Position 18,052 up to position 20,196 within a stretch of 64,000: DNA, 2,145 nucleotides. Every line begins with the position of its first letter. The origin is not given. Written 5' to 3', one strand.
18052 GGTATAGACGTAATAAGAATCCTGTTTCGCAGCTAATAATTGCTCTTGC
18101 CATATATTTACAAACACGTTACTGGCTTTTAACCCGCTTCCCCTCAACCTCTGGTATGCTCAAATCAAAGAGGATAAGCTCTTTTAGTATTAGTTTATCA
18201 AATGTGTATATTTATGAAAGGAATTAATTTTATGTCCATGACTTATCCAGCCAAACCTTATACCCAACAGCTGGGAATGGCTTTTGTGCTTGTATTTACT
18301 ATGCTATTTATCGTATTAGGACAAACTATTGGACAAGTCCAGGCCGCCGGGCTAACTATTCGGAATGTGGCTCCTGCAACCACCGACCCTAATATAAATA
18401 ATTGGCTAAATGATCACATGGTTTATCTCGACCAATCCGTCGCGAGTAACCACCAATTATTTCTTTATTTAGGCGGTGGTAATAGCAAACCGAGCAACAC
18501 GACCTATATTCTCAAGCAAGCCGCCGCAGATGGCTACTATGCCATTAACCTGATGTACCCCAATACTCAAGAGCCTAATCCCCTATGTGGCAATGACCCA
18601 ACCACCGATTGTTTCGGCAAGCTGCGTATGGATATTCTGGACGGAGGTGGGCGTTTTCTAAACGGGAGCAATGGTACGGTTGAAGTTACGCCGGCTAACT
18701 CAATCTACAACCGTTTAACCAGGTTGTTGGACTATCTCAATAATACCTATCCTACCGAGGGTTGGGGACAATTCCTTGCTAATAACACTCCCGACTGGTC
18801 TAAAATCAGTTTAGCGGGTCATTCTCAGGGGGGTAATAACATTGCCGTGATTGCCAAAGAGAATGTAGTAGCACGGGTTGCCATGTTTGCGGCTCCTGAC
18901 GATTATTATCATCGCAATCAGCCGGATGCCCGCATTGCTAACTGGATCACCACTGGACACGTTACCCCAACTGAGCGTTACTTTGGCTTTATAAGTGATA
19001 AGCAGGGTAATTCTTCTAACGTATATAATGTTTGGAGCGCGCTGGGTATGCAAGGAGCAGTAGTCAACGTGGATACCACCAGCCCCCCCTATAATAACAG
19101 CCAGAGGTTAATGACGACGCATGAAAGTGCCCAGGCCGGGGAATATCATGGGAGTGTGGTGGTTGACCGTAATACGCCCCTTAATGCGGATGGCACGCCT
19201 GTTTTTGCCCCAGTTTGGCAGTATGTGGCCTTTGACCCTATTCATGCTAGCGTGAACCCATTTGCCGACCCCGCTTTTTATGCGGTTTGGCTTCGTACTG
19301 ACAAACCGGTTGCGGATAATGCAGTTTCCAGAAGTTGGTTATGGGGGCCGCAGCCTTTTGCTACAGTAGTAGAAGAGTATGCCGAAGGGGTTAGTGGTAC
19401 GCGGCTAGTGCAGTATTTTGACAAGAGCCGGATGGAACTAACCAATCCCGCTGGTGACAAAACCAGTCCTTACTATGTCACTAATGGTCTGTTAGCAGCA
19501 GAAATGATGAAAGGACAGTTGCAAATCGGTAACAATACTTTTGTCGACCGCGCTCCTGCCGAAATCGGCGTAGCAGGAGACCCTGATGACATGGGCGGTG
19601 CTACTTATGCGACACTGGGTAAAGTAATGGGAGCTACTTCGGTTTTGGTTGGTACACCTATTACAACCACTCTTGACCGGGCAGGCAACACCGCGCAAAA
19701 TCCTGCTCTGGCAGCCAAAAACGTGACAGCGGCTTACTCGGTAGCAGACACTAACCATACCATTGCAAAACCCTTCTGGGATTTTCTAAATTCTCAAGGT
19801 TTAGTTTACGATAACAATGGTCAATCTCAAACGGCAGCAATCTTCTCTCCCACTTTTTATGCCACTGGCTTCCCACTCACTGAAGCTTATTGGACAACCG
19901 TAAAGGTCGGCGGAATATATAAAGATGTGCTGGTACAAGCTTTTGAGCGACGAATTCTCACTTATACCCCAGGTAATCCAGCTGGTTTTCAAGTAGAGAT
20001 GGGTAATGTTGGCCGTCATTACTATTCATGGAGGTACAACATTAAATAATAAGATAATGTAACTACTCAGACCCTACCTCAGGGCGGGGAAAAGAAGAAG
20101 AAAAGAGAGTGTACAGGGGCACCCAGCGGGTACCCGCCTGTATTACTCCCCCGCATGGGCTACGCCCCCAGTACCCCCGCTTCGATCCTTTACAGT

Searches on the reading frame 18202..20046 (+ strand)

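Call 66: search_protein_families(library=ncbifam, proteins=[window:18202-20046:+], max_evalue=1e-10)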
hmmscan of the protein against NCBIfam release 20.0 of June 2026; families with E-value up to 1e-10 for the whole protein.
window:18202-20046:+ (615 aa): 1 family
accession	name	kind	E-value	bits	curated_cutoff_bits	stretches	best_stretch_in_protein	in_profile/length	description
NF047580.1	BPSS1187_fam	subfamily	3.1e-71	239.8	125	1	86-342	1-242/244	BPSS1187 family protein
